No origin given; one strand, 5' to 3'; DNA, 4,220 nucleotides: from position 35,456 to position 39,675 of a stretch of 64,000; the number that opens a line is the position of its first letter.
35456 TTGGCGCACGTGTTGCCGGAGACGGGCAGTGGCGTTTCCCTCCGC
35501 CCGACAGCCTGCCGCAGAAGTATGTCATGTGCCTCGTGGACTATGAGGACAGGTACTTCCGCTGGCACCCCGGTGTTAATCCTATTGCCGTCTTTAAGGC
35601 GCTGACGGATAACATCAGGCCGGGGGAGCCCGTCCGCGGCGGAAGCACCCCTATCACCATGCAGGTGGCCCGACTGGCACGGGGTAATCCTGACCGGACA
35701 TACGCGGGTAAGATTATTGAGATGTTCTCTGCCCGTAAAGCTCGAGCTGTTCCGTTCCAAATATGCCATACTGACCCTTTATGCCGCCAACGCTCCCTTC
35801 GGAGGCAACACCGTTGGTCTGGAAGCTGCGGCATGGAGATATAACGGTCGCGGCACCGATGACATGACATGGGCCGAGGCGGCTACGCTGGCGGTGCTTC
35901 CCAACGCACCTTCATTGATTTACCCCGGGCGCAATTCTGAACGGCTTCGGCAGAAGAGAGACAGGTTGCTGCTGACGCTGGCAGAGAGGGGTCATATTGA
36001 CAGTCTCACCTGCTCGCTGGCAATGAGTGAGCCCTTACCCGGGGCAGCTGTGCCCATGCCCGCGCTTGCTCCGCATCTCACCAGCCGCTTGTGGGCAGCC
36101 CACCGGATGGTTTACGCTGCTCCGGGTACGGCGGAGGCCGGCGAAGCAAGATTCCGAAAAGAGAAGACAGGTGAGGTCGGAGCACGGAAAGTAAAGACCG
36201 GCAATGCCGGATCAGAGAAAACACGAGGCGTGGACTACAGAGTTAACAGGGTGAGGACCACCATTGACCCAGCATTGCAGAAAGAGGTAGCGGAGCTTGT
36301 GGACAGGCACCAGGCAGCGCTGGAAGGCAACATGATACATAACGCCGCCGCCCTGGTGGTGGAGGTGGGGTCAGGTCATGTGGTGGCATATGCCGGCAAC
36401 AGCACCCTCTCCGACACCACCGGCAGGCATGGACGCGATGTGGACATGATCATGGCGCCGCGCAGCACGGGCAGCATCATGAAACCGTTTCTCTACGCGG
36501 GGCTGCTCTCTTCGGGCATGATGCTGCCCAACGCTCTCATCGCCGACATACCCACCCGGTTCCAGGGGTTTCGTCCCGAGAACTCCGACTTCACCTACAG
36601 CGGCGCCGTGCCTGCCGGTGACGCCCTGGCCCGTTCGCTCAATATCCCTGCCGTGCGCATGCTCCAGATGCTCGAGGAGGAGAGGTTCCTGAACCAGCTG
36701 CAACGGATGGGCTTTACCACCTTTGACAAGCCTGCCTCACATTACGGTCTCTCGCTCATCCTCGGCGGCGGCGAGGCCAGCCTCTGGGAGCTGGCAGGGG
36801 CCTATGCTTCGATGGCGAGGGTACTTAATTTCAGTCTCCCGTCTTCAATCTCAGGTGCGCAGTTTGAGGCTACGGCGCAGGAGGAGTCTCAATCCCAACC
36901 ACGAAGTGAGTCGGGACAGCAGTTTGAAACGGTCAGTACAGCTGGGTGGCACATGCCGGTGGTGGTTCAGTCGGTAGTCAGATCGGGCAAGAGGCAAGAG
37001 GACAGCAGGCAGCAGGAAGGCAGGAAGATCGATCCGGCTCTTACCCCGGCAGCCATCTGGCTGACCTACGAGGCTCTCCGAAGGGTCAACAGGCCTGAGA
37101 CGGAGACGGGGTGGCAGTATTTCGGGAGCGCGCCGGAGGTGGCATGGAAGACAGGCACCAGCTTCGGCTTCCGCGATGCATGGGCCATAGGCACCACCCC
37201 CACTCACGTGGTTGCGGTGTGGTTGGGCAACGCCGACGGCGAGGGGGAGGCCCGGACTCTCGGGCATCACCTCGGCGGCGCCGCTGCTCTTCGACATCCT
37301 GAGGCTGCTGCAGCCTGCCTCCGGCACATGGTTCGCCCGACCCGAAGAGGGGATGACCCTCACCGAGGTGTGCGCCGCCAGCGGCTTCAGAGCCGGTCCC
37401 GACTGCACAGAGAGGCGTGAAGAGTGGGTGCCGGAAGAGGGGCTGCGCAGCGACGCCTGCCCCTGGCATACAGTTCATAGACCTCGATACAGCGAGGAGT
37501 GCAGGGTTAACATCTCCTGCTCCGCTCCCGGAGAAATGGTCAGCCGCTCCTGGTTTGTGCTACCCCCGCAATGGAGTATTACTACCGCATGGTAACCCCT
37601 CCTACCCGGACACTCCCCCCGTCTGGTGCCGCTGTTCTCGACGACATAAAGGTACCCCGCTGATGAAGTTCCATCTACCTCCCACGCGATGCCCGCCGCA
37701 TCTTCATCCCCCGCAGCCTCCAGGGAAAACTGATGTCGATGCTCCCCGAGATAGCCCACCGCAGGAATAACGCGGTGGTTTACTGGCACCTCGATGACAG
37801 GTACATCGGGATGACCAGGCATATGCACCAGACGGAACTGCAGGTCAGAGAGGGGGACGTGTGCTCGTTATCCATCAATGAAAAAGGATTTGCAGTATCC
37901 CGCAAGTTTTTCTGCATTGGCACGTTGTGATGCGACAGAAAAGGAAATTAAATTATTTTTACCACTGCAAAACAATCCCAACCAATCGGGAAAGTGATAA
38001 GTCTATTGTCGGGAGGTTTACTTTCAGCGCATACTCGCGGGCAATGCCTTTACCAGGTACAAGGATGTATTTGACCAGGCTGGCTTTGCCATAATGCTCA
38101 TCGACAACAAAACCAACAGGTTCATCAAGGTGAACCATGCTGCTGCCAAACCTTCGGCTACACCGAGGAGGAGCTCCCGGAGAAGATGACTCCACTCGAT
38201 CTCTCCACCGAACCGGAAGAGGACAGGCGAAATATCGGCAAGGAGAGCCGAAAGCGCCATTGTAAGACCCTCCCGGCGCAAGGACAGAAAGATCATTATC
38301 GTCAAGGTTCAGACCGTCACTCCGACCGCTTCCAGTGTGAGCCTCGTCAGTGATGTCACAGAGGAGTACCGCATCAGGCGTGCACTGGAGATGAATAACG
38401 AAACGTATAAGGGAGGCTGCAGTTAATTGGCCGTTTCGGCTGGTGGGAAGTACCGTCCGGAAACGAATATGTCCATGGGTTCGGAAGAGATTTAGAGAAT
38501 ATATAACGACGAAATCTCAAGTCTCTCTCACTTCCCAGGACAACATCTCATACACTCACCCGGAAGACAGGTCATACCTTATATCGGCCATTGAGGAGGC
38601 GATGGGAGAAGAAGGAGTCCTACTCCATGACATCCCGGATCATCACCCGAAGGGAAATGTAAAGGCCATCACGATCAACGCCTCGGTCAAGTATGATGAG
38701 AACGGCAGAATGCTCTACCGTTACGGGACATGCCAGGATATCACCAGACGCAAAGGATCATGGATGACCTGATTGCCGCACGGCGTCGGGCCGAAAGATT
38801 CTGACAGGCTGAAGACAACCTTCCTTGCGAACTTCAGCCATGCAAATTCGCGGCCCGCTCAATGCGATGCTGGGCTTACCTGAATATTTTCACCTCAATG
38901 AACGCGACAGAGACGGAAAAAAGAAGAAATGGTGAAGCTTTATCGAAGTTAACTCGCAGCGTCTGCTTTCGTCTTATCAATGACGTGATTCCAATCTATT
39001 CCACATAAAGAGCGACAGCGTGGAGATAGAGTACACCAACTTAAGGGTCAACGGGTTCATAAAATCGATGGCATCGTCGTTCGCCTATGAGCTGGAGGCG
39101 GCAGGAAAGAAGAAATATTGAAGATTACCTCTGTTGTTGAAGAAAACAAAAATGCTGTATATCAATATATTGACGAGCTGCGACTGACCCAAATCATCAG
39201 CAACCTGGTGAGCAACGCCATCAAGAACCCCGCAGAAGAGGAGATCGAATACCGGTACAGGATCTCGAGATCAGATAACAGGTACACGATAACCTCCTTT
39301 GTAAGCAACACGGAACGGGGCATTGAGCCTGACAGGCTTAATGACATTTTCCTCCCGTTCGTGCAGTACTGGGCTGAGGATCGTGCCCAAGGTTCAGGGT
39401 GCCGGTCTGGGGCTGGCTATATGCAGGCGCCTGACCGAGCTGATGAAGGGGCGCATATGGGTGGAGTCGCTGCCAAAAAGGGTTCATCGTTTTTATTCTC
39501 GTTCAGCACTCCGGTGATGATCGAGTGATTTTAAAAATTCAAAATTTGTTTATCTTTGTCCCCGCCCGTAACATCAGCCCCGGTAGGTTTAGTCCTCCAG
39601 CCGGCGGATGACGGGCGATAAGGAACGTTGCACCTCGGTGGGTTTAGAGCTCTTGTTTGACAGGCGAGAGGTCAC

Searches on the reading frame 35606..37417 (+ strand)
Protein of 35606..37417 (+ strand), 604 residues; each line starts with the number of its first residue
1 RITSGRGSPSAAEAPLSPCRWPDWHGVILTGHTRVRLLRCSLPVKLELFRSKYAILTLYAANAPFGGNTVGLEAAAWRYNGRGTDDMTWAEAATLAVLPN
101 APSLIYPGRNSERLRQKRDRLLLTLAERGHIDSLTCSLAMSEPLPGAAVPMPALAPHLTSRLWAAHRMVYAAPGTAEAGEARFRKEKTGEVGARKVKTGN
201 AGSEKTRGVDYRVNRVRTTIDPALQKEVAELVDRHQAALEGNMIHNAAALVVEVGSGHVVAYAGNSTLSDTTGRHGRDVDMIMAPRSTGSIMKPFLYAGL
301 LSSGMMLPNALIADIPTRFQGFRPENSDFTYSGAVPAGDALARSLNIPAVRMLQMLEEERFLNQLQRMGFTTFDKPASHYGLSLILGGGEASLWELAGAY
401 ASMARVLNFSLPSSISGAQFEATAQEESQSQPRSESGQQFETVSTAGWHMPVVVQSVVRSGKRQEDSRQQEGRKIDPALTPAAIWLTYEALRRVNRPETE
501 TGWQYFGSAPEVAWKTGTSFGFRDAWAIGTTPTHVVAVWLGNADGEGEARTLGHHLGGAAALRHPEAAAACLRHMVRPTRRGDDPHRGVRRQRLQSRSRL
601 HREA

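Call 44: search_protein_families(library=pfam, proteins=[window:35606-37417:+], max_evalue=0.01)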
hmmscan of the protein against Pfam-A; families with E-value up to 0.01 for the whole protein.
window:35606-37417:+ (604 aa): 2 families
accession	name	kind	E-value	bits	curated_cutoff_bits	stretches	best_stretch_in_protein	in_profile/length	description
PF00912.28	Transgly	-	2.4e-15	56.8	27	1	42-122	94-174/178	Transglycosylase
PF00905.27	Transpeptidase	-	3.3e-12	46.7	22.1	1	248-522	2-245/299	Penicillin binding protein transpeptidase domain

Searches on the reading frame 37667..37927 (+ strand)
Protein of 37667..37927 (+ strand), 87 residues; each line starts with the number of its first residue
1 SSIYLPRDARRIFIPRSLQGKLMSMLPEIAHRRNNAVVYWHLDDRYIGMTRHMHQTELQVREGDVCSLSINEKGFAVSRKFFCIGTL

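Call 44: search_protein_families(library=pfam, proteins=[window:37667-37927:+], max_evalue=0.01)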
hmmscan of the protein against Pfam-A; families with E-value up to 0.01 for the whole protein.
window:37667-37927:+ (87 aa): 1 family
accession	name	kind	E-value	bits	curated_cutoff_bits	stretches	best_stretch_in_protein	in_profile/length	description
PF06832.18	BiPBP_C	-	0.00039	20.7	26.8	1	3-64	14-73/90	Penicillin-Binding Protein C-terminus Family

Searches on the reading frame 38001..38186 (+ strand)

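Call 44: search_protein_families(library=pfam, proteins=[window:38001-38186:+], max_evalue=0.01)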
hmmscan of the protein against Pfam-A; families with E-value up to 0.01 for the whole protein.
window:38001-38186:+ (62 aa): 1 family
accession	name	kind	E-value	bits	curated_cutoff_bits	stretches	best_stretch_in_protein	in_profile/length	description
PF13188.13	PAS_8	-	1e-05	25.6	21.8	1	19-49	2-31/65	PAS domain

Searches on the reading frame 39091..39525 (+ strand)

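Call 44: search_protein_families(library=pfam, proteins=[window:39091-39525:+], max_evalue=0.01)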
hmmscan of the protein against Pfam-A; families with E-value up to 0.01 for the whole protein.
window:39091-39525:+ (145 aa): 1 family
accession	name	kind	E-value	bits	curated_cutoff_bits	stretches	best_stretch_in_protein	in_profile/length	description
PF02518.31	HATPase_c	-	7.2e-12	46.2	26.4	1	28-136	2-105/111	Histidine kinase-, DNA gyrase B-, and HSP90-like ATPase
